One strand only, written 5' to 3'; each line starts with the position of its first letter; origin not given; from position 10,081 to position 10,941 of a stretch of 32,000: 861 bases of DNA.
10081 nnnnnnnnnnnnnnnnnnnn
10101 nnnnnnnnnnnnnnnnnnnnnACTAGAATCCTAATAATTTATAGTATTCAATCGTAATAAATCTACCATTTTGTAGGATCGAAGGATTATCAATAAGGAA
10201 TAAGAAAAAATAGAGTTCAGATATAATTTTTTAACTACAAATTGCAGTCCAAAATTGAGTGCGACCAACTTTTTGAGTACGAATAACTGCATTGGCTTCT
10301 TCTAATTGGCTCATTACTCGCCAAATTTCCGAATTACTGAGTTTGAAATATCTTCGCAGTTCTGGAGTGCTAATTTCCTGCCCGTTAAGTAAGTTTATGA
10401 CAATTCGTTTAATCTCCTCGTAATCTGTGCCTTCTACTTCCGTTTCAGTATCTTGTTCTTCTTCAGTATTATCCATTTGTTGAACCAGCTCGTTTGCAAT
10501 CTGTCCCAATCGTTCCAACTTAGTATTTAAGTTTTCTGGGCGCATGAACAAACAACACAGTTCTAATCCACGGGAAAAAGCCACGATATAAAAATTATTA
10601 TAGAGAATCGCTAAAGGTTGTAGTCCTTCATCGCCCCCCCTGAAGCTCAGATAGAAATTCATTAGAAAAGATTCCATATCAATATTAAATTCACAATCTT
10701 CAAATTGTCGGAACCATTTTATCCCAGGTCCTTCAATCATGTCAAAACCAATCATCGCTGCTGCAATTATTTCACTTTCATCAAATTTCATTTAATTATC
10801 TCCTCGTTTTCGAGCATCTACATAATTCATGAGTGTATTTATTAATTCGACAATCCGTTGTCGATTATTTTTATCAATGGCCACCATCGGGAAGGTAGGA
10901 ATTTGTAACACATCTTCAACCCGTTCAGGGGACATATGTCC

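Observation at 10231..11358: Arf-like GTPase abutting a roadblock/longin-like + winged-helix fusion gene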

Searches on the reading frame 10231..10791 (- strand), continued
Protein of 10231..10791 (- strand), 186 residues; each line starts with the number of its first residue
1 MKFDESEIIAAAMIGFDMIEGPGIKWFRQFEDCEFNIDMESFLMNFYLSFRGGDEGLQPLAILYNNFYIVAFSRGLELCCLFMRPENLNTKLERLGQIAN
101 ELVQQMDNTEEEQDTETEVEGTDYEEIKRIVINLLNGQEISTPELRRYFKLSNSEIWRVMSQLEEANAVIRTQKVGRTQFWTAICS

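Call 55: find_encoding_contigs(protein=P0131, flank=4000, max_places=3)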
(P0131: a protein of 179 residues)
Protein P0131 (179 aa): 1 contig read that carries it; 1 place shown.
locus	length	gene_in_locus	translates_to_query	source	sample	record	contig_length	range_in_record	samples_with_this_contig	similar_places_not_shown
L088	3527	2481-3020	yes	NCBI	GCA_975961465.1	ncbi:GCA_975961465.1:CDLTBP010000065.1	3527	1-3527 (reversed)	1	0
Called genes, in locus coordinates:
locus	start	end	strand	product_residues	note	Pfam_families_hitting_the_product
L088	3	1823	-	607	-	?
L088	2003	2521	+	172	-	PF00025:Arf, PF00071:Ras, PF01926:MMR_HSR1, PF08477:Roc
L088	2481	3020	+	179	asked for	PF06163:DUF977, PF08220:HTH_DeoR (weak)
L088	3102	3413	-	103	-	-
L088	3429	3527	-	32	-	?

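Call 56: search_protein_families(library=pfam, proteins=[P0141, P0143, P0131, P0133, P0127, P0139, L087:2995-3474:+, L088:2003-2521:+], max_evalue=0.5)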
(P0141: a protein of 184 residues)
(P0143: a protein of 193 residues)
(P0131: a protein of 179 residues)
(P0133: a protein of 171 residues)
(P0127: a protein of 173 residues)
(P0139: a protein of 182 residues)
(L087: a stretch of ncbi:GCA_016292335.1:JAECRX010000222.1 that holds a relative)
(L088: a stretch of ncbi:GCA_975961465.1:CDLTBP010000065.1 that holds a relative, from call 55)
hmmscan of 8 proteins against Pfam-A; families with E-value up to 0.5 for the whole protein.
P0141 (184 aa): 1 family
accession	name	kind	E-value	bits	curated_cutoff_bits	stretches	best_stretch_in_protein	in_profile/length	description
PF03822.20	NAF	-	0.18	12.4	25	1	61-98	7-43/54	NAF domain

P0143 (193 aa): 0 families

P0131 (179 aa): 11 families
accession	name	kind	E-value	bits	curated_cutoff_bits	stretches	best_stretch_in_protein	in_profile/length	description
PF06163.17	DUF977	-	1.5e-07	32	22.1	1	116-169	10-63/134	Bacterial protein of unknown function (DUF977)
PF08220.18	HTH_DeoR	-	4.8e-07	29.9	21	1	121-164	3-46/57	DeoR-like helix-turn-helix domain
PF01022.26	HTH_5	-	0.00099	19.4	22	1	122-157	6-40/47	Bacterial regulatory protein, arsR family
PF08279.18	HTH_11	-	0.0026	18.1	25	1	121-160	3-43/55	HTH domain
PF00392.27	GntR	-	0.0072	16.4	27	1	127-170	18-62/64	Bacterial regulatory proteins, gntR family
PF09107.17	SelB-wing_3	-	0.021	14.8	23.2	1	126-149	2-25/47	Elongation factor SelB, winged helix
PF11994.14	DUF3489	-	0.026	15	29.5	1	115-153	4-42/68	Protein of unknown function (DUF3489)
PF21476.4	PF0610-like_N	-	0.047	14.4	33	1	120-151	3-33/50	PF0610-like, N-terminal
PF07453.19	NUMOD1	-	0.065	13.9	22.8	1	134-153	18-37/37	NUMOD1 domain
PF09012.17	FeoC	-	0.065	13.8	21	1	122-165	4-47/69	FeoC like transcriptional regulator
PF25213.1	HVO_A0261_N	-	0.26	11.6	35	1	121-167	14-59/86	HVO_A0261 N-terminal domain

P0133 (171 aa): 36 families (the best 25 are shown)
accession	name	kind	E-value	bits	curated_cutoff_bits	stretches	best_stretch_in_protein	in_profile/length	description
PF08279.18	HTH_11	-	7.3e-08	32.6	25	1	115-166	3-54/55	HTH domain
PF01022.26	HTH_5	-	1.1e-07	32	22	1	116-153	6-43/47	Bacterial regulatory protein, arsR family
PF08220.18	HTH_DeoR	-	3.6e-06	27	21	1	115-156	3-45/57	DeoR-like helix-turn-helix domain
PF13412.12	HTH_24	-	2.2e-05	24.4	21.9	1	120-155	12-47/48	Winged helix-turn-helix DNA-binding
PF13518.12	HTH_28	-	5.2e-05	23.7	25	1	114-154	2-41/52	Helix-turn-helix domain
PF00392.27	GntR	-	6.3e-05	23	27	1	122-155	20-54/64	Bacterial regulatory proteins, gntR family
PF01978.25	TrmB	-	9.9e-05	22.6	25.6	1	119-171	16-65/68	Sugar-specific transcriptional regulator TrmB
PF24033.1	DUF7342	-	0.0002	21.8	31.6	1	124-167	16-59/150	Family of unknown function (DUF7342)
PF13384.12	HTH_23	-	0.00056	20.1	24.6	1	120-153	12-45/50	Homeodomain-like domain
PF01047.28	MarR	-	0.00073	19.8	24.6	1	119-164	11-56/59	MarR family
PF21476.4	PF0610-like_N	-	0.0008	20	33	1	112-144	1-33/50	PF0610-like, N-terminal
PF09012.17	FeoC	-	0.0011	19.5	21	1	123-163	12-52/69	FeoC like transcriptional regulator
PF04703.18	FaeA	-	0.0013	19.4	20.7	1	114-158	2-48/62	FaeA-like protein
PF22979.2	HTH_69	-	0.0013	19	27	1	125-162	26-62/69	Winged helix-turn-helix domain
PF13730.12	HTH_36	-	0.0019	18.4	25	1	127-153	27-53/55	Helix-turn-helix domain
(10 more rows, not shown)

P0127 (173 aa): 14 families
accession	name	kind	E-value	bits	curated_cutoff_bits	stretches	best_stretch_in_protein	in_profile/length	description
PF08220.18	HTH_DeoR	-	1.3e-07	31.7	21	1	119-165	4-50/57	DeoR-like helix-turn-helix domain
PF08279.18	HTH_11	-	3.2e-06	27.4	25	1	119-159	4-45/55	HTH domain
PF06163.17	DUF977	-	0.0002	21.9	22.1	1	111-162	8-59/134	Bacterial protein of unknown function (DUF977)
PF00392.27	GntR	-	0.00048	20.2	27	1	124-167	18-62/64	Bacterial regulatory proteins, gntR family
PF04703.18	FaeA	-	0.0017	19.1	20.7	1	118-166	3-52/62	FaeA-like protein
PF08820.15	DUF1803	-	0.0031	17.9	32.2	1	113-163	10-59/91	Domain of unknown function (DUF1803)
PF08280.17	HTH_Mga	-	0.021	15.3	23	1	117-154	7-44/59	M protein trans-acting positive regulator (MGA) HTH domain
PF13565.12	HTH_32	-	0.028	15.4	33.7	1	113-150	30-73/73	Homeodomain-like domain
PF09756.15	DDRGK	-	0.029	14.4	27.8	1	83-159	71-143/188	DDRGK domain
PF09012.17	FeoC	-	0.055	14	21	1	122-165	7-50/69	FeoC like transcriptional regulator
PF04157.22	EAP30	-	0.086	13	26.8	1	100-162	154-218/219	EAP30/Vps36 family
PF03965.22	Penicillinase_R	-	0.11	13.3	22.6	1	132-171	24-63/115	Penicillinase repressor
PF05043.19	Mga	-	0.12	13.4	21.1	1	115-154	16-55/87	Mga helix-turn-helix domain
PF18576.7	HTH_52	-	0.14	12.9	26.6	1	118-145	1-29/64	Helix-turn-helix domain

P0139 (182 aa): 4 families
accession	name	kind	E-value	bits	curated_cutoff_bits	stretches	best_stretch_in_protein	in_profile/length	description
PF13601.12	HTH_34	-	0.048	14.3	27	1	93-132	7-46/80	Winged helix DNA-binding domain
PF13901.12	RH_dom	-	0.049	14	28.1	1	149-179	175-204/206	Rubicon Homology Domain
PF01022.26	HTH_5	-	0.13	12.6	22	1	86-117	1-32/47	Bacterial regulatory protein, arsR family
PF00746.26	Gram_pos_anchor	-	0.16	12.4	20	1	7-31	18-42/43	LPXTG cell wall anchor motif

L087:2995-3474:+ (159 aa): 8 families
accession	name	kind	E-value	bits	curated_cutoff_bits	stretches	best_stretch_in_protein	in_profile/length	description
PF00025.27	Arf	-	6.5e-17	62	22.3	1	4-130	13-142/174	ADP-ribosylation factor family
PF08477.19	Roc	-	9.5e-12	45.6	27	1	7-114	1-119/119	Ras of Complex, Roc, domain of DAPkinase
PF00071.28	Ras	-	2.7e-09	37.2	21.6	1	7-117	1-118/162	Ras family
PF01926.29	MMR_HSR1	-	4.3e-09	36.9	21.9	1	7-112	1-113/113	50S ribosome-binding GTPase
PF02421.24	FeoB_N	-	7.8e-06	25.9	27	1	7-60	2-57/156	Ferrous iron transport protein B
PF09439.16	SRPRB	-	0.00091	19.1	25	1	8-128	6-134/178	Signal recognition particle receptor beta subunit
PF00009.33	GTP_EFTU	-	0.0044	17.1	26.5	1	38-117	57-136/188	Elongation factor Tu GTP binding domain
PF13238.12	AAA_18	-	0.24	12.3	29.4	0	10-42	3-28/128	AAA domain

L088:2003-2521:+ (172 aa): 13 families
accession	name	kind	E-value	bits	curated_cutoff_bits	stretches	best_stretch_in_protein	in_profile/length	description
PF00025.27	Arf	-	3.2e-19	69.5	22.3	1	4-134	14-146/174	ADP-ribosylation factor family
PF08477.19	Roc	-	4.9e-14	53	27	1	6-114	1-119/119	Ras of Complex, Roc, domain of DAPkinase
PF00071.28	Ras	-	2.4e-11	43.9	21.6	1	6-117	1-118/162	Ras family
PF01926.29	MMR_HSR1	-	3.1e-08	34.1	21.9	1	6-112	1-113/113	50S ribosome-binding GTPase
PF00503.26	G-alpha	-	0.0012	18.5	48.8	1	35-80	169-215/333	G-protein alpha subunit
PF00005.33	ABC_tran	-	0.0082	17.2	25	1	7-44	14-42/137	ABC transporter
PF19531.4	DUF6058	-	0.009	16.6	25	1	59-106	33-79/126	Family of unknown function (DUF6058)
PF13521.12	AAA_28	-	0.01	16.5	27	1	6-27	1-22/164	AAA domain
PF10662.15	PduV-EutP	-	0.013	15.7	21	0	6-41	3-36/143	Ethanolamine utilisation - propanediol utilisation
PF04670.18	Gtr1_RagA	-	0.013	15.4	22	1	8-115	3-123/232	Gtr1/RagA G protein conserved region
PF02421.24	FeoB_N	-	0.014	15.4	27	1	6-65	2-63/156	Ferrous iron transport protein B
PF00009.33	GTP_EFTU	-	0.047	13.7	26.5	0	40-120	60-135/188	Elongation factor Tu GTP binding domain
PF03193.22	RsgA_GTPase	-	0.056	13.7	30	0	8-27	110-129/174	RsgA GTPase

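Call 97: search_protein_families(library=pfam, proteins=[L001:5622-6434:-, L001:1254-2258:-, L022:2481-3206:+], max_evalue=0.1)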
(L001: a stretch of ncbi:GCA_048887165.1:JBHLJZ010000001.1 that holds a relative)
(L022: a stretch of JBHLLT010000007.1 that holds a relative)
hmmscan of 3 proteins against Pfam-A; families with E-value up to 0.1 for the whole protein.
L001:5622-6434:- (270 aa): 1 family
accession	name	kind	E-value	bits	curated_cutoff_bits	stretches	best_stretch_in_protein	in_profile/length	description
PF12654.12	DUF3786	-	0.00024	21.2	27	1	29-122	88-173/176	Domain of unknown function (DUF3786)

L001:1254-2258:- (334 aa): 9 families
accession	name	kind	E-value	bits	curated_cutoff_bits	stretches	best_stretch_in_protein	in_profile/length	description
PF07264.17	EI24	-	2e-06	28.5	32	1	28-222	12-197/199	Sulfate transporter CysZ/Etoposide-induced protein 2.4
PF13248.11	Zn_ribbon_3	-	0.00084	19.2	27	1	307-330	3-26/26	zinc-ribbon domain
PF17032.10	Zn_ribbon_15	-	0.0024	19.1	28.9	1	306-327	52-73/73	zinc-ribbon family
PF24460.1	DUF7575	-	0.0028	17.4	28.5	1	307-330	4-27/28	Domain of unknown function (DUF7575)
PF12773.13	DZR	-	0.0036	17.9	27.3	1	309-331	1-23/45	Double zinc ribbon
PF12172.15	zf-ChsH2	-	0.011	16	23.2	1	308-329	13-34/37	ChsH2, rubredoxin-like zinc ribbon domain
PF18912.6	DZR_2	-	0.044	14.1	27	1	309-332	10-33/56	Double zinc ribbon domain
PF24664.1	Monjiviricetes_fusion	-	0.052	11.9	27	0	6-58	526-578/653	Viral fusion glycoprotein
PF07191.17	Zn_ribbon_6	-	0.074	13.5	25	0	303-331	13-40/67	Double zinc ribbon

L022:2481-3206:+ (241 aa): 0 families

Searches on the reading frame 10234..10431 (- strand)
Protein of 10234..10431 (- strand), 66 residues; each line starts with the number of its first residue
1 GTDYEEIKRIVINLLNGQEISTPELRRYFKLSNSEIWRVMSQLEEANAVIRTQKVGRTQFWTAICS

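Call 100: search_protein_families(library=pfam, proteins=[window:10234-10431:-], max_evalue=10)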
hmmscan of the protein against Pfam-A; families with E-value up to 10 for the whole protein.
window:10234-10431:- (66 aa): 7 families
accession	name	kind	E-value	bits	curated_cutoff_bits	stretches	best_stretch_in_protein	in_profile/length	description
PF08279.18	HTH_11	-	0.00043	20.5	25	1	8-51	3-47/55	HTH domain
PF01047.28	MarR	-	0.033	14.5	24.6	1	11-54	9-52/59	MarR family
PF00392.27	GntR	-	0.039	14.1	27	1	14-56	18-61/64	Bacterial regulatory proteins, gntR family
PF01978.25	TrmB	-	0.057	13.7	25.6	1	13-54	16-57/68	Sugar-specific transcriptional regulator TrmB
PF25791.1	BREX_BrxC_wHTH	-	0.058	13.7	27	1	5-52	76-123/126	BREX ATP-binding protein BrxC winged helix-turn-helix domain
PF09397.16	FtsK_gamma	-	0.073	13.2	30.6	1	4-53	7-53/63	Ftsk gamma domain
PF01022.26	HTH_5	-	0.21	12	22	1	7-47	3-43/47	Bacterial regulatory protein, arsR family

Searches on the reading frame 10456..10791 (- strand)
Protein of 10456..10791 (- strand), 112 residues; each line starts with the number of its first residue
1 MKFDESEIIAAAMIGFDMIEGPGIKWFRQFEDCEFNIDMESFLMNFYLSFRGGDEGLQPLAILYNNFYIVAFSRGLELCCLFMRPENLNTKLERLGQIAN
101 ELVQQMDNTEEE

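Call 48: search_solved_structures(query=A3, max_evalue=10, show_alignments=3)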
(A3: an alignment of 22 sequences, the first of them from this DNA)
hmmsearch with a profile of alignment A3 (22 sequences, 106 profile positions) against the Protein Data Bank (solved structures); distinct sequences matched with E-value up to 10: 2.
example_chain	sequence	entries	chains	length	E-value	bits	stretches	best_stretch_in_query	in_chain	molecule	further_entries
5e1w_A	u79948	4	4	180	0.37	14.3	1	29-102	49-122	Transcriptional regulator, MarR family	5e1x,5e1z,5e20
5but_A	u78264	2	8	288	0.37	14.3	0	11-50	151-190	Ktr system potassium uptake protein A,Ktr system potassium uptake protein A | Ktr system potassium uptake protein A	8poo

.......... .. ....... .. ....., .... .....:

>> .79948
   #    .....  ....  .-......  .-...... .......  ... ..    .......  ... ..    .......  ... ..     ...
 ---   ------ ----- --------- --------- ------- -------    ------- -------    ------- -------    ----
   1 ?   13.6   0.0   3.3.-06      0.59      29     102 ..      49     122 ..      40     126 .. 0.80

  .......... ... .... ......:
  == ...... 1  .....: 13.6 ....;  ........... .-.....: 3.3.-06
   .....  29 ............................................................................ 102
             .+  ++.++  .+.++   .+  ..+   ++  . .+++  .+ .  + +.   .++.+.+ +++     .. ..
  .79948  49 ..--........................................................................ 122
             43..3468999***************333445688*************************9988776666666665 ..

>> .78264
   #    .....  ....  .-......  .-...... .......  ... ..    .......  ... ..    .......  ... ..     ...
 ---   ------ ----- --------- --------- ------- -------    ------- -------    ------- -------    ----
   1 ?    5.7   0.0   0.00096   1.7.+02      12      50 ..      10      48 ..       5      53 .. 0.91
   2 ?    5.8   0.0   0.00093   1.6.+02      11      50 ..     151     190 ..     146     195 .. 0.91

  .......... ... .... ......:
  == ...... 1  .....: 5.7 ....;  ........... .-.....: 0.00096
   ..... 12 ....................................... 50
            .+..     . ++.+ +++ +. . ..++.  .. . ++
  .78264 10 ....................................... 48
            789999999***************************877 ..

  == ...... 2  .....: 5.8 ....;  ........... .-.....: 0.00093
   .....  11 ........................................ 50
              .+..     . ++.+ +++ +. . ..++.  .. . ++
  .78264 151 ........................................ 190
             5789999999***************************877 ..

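Call 59: predict_structure(alignment_id=A5)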
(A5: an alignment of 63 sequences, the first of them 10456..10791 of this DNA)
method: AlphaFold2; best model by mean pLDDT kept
length: 112 residues; sequences in the alignment: 63
mean_pLDDT: 89.4   pTM: 0.78
mean pLDDT of the five models: 89.4, 88.0, 87.7, 87.2, 86.1
residues with pLDDT >= 90: 69; 70-90: 42; 50-70: 1; < 50: 0
segments of 3 or more residues with pLDDT < 50: none
pLDDT, mean of each block of 10 residues (from residue 1): 86 93 93 77 88 83 91 93 91 95 95 75
secondary structure, 60 per line:
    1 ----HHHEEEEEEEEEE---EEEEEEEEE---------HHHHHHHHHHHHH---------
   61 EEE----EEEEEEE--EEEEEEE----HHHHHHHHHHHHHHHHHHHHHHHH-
elements in order: E8-17 E21-29 H39-51 E61-63 E68-74 E77-83 H88-111

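Call 62: fold_search(model_id=the predicted structure, library=pdb)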
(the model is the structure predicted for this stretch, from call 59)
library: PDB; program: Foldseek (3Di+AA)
matches with E <= 10: 1101; with E <= 0.001: 0
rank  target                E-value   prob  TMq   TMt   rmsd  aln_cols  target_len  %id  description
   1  9c58_M                4.6e-03  1.00  0.50  0.45  13.3       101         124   14  AP-3 bound to myristoylated Arf1 (Q71L) (released 2024-12-18)
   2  6owt_S                1.3e-02  1.00  0.49  0.40   9.1        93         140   12  Structure of SIVsmm Nef and SMM tetherin bound to the clathrin adaptor AP-2 complex (released 2019-09-25)
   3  5mu7_B                1.5e-02  1.00  0.48  0.37   7.5        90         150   18  Crystal Structure of the beta/delta-COPI Core Complex (released 2017-06-28)
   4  9qpq_L                1.7e-02  1.00  0.47  0.28   6.3        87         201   18  The structure of the COPI leaf bound to GOLPH3 (released 2025-10-22)
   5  7t3a_O                1.8e-02  0.99  0.45  0.43  13.1       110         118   19  GATOR1-RAG-RAGULATOR - Inhibitory Complex (released 2022-04-06)
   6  9c59_M                1.9e-02  1.00  0.49  0.15   8.1        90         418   13  Human AP-3 dimer bound to myristoylated Arf1 (Q71L) and LAMP1 cargo on a lipid nanodisc (released 2024-12-18)
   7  3msh                  2.0e-02  1.00  0.44  0.53   4.0        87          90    8  Crystal structure of Hepatitis B X-Interacting Protein at high resolution (released 2010-11-10)
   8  5y3a_I                2.2e-02  1.00  0.48  0.56   4.5        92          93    8  Crystal structure of Ragulator complex (p18 49-161) (released 2017-12-27)
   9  9jq8_B                2.2e-02  1.00  0.48  0.48   8.8       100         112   12  Roadblock2 homodimer structure from Candidatus Prometheoarchaeum syntrophicum strain MK-D1 (released 2024-10-30)
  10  5yk3_C                2.3e-02  1.00  0.49  0.45  13.0       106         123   22  human Ragulator complex (released 2019-01-23)
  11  5y39_D                2.3e-02  0.99  0.41  0.45   5.2        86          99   10  Crystal structure of Ragulator complex (p18 76-145) (released 2017-12-06)
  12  7rwa_M                2.4e-02  1.00  0.45  0.16  10.6        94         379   10  AP2 bound to heparin and Tgn38 tyrosine cargo peptide (released 2022-03-30)
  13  6owo_S                2.6e-02  1.00  0.48  0.40  14.3       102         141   11  CRYO-EM STRUCTURE OF PHOSPHORYLATED AP-2 CORE BOUND TO NECAP (released 2019-09-11)
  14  5yk3_I                2.7e-02  1.00  0.49  0.57   4.3        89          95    9  human Ragulator complex (released 2019-01-23)
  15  6ehr_A                2.9e-02  0.99  0.49  0.46  14.1       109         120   22  The crystal structure of the human LAMTOR-RagA CTD-RagC CTD complex (released 2017-10-04)
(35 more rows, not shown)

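Call 100: search_protein_families(library=pfam, proteins=[window:10456-10791:-], max_evalue=10)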
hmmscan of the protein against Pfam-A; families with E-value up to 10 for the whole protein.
window:10456-10791:- (112 aa): 1 family
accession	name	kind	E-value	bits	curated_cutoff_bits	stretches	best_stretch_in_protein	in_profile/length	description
PF03822.20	NAF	-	0.064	13.8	25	1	64-86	4-23/54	NAF domain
